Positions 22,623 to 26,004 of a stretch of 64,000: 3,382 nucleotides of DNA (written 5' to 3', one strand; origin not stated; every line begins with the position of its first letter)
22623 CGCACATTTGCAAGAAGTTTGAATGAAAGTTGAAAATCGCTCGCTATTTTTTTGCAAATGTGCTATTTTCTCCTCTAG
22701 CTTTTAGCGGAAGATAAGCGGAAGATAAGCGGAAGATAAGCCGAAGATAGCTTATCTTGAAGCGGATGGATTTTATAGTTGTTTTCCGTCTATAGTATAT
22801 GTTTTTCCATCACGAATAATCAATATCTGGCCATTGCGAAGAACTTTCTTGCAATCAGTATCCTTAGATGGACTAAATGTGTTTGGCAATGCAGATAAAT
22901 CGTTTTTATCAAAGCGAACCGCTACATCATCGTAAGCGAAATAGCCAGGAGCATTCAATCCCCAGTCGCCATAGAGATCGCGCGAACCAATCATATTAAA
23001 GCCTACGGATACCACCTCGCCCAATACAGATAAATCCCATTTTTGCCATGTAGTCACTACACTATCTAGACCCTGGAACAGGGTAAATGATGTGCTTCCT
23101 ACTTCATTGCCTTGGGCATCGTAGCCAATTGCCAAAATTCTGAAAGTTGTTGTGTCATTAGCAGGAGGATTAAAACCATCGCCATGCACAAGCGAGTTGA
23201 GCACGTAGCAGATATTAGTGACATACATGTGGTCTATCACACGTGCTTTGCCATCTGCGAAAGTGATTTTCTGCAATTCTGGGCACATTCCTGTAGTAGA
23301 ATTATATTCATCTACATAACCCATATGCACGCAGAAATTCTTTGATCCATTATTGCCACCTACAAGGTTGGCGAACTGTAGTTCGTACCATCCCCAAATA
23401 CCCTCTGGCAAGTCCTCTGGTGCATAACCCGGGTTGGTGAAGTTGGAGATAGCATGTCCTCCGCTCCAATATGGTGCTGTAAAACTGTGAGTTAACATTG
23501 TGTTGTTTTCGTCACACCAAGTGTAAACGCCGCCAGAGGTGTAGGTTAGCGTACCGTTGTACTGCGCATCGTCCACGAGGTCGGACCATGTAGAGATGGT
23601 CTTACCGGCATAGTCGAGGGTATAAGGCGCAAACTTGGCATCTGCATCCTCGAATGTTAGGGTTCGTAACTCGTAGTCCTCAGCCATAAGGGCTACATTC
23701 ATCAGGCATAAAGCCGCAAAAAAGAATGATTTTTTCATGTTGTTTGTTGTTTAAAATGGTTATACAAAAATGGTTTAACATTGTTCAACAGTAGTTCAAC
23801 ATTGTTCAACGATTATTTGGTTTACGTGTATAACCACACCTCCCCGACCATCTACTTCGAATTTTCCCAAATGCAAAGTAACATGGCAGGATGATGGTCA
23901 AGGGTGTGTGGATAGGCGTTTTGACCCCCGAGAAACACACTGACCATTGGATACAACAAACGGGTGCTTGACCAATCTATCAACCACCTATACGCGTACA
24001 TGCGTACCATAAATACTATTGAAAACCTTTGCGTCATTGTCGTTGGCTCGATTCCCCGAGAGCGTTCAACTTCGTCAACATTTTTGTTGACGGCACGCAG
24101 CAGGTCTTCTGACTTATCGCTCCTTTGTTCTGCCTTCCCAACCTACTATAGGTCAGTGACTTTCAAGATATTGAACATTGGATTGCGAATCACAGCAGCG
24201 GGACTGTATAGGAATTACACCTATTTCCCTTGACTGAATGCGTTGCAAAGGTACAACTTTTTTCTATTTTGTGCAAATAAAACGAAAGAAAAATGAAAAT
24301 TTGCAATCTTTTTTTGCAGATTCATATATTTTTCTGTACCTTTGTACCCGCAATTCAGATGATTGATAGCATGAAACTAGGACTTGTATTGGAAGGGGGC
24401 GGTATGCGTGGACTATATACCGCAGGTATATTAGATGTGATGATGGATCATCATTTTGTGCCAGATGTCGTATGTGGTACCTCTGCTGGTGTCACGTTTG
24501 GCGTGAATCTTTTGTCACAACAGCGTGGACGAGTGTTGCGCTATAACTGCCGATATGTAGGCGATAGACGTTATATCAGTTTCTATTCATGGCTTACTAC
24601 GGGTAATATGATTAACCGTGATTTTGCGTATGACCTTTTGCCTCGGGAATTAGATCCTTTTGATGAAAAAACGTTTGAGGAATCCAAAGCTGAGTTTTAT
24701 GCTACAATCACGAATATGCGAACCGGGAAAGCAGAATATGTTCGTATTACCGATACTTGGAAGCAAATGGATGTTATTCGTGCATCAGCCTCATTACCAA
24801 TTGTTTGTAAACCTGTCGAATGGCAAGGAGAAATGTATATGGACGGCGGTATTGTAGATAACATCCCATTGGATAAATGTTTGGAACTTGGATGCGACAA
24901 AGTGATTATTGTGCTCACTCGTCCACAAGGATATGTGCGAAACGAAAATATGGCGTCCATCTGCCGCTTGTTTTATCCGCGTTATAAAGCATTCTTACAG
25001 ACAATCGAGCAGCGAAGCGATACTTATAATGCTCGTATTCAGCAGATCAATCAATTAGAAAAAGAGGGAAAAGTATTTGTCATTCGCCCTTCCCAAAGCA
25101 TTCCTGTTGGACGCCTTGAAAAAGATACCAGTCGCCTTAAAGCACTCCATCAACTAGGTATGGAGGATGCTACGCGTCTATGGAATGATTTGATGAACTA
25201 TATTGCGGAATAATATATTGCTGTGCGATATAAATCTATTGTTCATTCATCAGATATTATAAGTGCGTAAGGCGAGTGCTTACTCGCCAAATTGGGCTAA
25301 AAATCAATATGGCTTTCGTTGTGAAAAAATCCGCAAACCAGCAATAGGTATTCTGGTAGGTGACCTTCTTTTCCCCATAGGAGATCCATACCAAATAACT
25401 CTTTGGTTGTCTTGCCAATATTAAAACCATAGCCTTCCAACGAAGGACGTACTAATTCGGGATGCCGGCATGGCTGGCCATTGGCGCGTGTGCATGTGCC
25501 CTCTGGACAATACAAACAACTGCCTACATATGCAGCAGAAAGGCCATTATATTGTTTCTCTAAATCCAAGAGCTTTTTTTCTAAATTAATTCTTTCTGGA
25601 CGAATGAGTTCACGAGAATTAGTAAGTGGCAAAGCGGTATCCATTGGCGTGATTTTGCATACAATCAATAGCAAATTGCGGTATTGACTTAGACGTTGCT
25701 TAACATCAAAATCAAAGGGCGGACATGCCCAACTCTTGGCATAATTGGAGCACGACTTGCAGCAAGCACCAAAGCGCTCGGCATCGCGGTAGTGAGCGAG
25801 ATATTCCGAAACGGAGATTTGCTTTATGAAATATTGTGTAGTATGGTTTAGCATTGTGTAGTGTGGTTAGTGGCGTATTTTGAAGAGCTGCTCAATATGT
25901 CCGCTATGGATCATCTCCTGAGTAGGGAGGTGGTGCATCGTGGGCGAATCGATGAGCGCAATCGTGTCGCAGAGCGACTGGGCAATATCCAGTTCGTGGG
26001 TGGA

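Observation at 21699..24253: Transporter-less cobalamin riboswitch controlling a small ORF and secreted DUF4465-like proteins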

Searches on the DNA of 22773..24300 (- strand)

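Call 22: search_rna_families(sources=[L001, L002, L003, L004, L005, L006, L007, L008, L009, L010, L011, L012, L013, L014], threshold=gathering)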
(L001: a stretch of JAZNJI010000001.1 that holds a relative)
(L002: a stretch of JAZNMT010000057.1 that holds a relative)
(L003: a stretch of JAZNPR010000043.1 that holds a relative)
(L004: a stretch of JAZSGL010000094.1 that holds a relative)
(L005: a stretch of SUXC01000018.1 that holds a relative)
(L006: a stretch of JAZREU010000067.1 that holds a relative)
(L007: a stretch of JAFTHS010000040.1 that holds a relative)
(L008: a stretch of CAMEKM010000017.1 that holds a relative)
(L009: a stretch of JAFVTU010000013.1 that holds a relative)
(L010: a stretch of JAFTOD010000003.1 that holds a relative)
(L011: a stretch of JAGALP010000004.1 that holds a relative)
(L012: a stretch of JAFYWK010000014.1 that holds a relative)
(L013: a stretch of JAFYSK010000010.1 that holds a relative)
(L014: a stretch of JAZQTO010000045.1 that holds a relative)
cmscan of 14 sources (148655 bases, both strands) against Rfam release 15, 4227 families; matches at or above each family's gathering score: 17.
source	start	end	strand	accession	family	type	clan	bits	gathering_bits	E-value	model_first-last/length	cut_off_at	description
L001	5490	5663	+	RF00174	Cobalamin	Cis-reg; riboswitch;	CL00101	87.8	31.5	5.9e-20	1-189/189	no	Cobalamin riboswitch aptamer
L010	5489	5661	+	RF00174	Cobalamin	Cis-reg; riboswitch;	CL00101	87.4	31.5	7.9e-20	1-189/189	no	Cobalamin riboswitch aptamer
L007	5544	5711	+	RF00174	Cobalamin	Cis-reg; riboswitch;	CL00101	86.9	31.5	1.1e-19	1-189/189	no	Cobalamin riboswitch aptamer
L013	3927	4100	+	RF00174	Cobalamin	Cis-reg; riboswitch;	CL00101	86.4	31.5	1.5e-19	1-189/189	no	Cobalamin riboswitch aptamer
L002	1513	1685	+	RF00174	Cobalamin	Cis-reg; riboswitch;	CL00101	86.3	31.5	1.6e-19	1-189/189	no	Cobalamin riboswitch aptamer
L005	1345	1516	+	RF00174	Cobalamin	Cis-reg; riboswitch;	CL00101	85.9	31.5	2.1e-19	1-189/189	no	Cobalamin riboswitch aptamer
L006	796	969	+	RF00174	Cobalamin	Cis-reg; riboswitch;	CL00101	85.2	31.5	3.2e-19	1-189/189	no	Cobalamin riboswitch aptamer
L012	5361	5554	+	RF00174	Cobalamin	Cis-reg; riboswitch;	CL00101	84.6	31.5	4.9e-19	1-189/189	no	Cobalamin riboswitch aptamer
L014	308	481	+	RF00174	Cobalamin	Cis-reg; riboswitch;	CL00101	83.5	31.5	1e-18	1-189/189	no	Cobalamin riboswitch aptamer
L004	5442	5614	+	RF00174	Cobalamin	Cis-reg; riboswitch;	CL00101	83.3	31.5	1.2e-18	1-189/189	no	Cobalamin riboswitch aptamer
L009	5497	5664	+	RF00174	Cobalamin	Cis-reg; riboswitch;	CL00101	81.8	31.5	3.2e-18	1-189/189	no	Cobalamin riboswitch aptamer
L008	5419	5620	+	RF00174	Cobalamin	Cis-reg; riboswitch;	CL00101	77.3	31.5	5.8e-17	1-189/189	no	Cobalamin riboswitch aptamer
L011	5418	5620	+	RF00174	Cobalamin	Cis-reg; riboswitch;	CL00101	75.9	31.5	1.6e-16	1-189/189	no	Cobalamin riboswitch aptamer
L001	368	441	-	RF00005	tRNA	Gene; tRNA;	CL00001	67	29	5e-12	1-71/71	no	tRNA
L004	304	377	-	RF00005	tRNA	Gene; tRNA;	CL00001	67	29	5e-12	1-71/71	no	tRNA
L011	262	296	+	RF02914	DUF805b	Cis-reg;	CL00115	45.8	35.6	1.8e-09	1-35/35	no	DUF805b RNA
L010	2978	3012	+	RF02914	DUF805b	Cis-reg;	CL00115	43.8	35.6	8.7e-09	1-35/35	no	DUF805b RNA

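Call 27: search_rna_families(source=window, start=23650, end=24300, threshold=evalue, max_evalue=10)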
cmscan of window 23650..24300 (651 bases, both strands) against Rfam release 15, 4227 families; matches with E-value up to 10: 2.
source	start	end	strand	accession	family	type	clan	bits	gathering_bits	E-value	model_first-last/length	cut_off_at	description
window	24082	24253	-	RF00174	Cobalamin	Cis-reg; riboswitch;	CL00101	85.9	31.5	9e-22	1-189/189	no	Cobalamin riboswitch aptamer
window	23688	23800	-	RF01769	greA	Cis-reg; leader;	-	14.2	60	7.3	1-124/124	no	Enterobacteria greA leader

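Call 64: search_rna_families(sources=[L019, L021, L025, L028, L029, L032, L045, L046, L047, L060, L071], threshold=gathering)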
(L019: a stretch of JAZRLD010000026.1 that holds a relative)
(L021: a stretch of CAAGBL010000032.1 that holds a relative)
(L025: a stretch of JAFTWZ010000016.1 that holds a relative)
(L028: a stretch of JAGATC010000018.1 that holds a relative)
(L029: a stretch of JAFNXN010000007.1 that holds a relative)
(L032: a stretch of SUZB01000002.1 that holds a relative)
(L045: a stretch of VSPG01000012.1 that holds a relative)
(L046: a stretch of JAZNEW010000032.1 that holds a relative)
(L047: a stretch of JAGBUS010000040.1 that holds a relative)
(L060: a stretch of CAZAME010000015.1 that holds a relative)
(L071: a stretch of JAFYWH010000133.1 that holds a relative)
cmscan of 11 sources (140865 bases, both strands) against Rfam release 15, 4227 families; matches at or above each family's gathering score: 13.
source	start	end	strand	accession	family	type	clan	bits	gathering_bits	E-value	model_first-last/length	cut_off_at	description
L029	5136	5338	+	RF00174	Cobalamin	Cis-reg; riboswitch;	CL00101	109.3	31.5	3.9e-26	1-189/189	no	Cobalamin riboswitch aptamer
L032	5074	5274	+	RF00174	Cobalamin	Cis-reg; riboswitch;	CL00101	104.1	31.5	1.3e-24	1-189/189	no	Cobalamin riboswitch aptamer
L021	5162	5363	+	RF00174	Cobalamin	Cis-reg; riboswitch;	CL00101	100.1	31.5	1.7e-23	1-189/189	no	Cobalamin riboswitch aptamer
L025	5141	5339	+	RF00174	Cobalamin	Cis-reg; riboswitch;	CL00101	96.8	31.5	1.5e-22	1-189/189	no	Cobalamin riboswitch aptamer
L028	5128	5326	+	RF00174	Cobalamin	Cis-reg; riboswitch;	CL00101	95.8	31.5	2.9e-22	1-189/189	no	Cobalamin riboswitch aptamer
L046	4051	4254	+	RF00174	Cobalamin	Cis-reg; riboswitch;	CL00101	92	31.5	3.5e-21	1-189/189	no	Cobalamin riboswitch aptamer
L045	5635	5857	+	RF00174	Cobalamin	Cis-reg; riboswitch;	CL00101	81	31.5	5e-18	1-189/189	no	Cobalamin riboswitch aptamer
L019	5247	5473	+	RF00174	Cobalamin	Cis-reg; riboswitch;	CL00101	79.1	31.5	1.8e-17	1-189/189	no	Cobalamin riboswitch aptamer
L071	4631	4846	+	RF00174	Cobalamin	Cis-reg; riboswitch;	CL00101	76.3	31.5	1.1e-16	1-189/189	no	Cobalamin riboswitch aptamer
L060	4679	4886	+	RF00174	Cobalamin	Cis-reg; riboswitch;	CL00101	72.7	31.5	1.2e-15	1-189/189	no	Cobalamin riboswitch aptamer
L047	4021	4289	+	RF00174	Cobalamin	Cis-reg; riboswitch;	CL00101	63.8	31.5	4e-13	1-189/189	no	Cobalamin riboswitch aptamer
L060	4597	4668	+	RF00005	tRNA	Gene; tRNA;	CL00001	59.2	29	6.3e-10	1-71/71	no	tRNA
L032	4931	5004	+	RF00005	tRNA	Gene; tRNA;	CL00001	58.5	29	1e-09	1-71/71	no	tRNA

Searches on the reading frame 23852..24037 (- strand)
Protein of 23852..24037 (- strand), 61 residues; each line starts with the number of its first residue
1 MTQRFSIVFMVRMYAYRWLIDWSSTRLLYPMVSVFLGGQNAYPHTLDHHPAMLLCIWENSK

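Call 4: search_protein_families(library=pfam, proteins=[window:23852-24037:-], max_evalue=0.01)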
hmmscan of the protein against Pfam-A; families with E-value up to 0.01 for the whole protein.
window:23852-24037:- (61 aa): 0 families

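Call 6: search_protein_families(library=ncbifam, proteins=[window:23852-24037:-], max_evalue=0.01)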
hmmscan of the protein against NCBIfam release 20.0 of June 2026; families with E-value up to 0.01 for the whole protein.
window:23852-24037:- (61 aa): 0 families

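Call 88: find_homologous_proteins(query=window:23855-24037:-, max_evalue=0.01)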
Query window:23855-24037:-: no candidate shares three 5-residue words with the query. No homologue found.

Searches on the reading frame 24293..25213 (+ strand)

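Call 4: search_protein_families(library=pfam, proteins=[window:24293-25213:+], max_evalue=0.01)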
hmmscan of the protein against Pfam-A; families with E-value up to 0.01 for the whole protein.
window:24293-25213:+ (306 aa): 2 families
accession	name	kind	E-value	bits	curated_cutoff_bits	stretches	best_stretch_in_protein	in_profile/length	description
PF01734.28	Patatin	-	1.1e-26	94.6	27.7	1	31-194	1-188/191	Patatin-like phospholipase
PF19890.4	DUF6363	-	1.4e-21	76.5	26.4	1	231-304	1-74/75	Domain of unknown function (DUF6363)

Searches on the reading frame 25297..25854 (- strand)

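Call 5: search_protein_families(library=pfam, proteins=[window:25297-25854:-], max_evalue=0.01)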
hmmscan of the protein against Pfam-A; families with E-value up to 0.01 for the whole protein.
window:25297-25854:- (185 aa): 1 family
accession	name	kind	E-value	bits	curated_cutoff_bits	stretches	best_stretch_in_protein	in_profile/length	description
PF10050.14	DUF2284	-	1.9e-23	83.4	25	1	30-164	17-151/161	Predicted metal-binding protein (DUF2284)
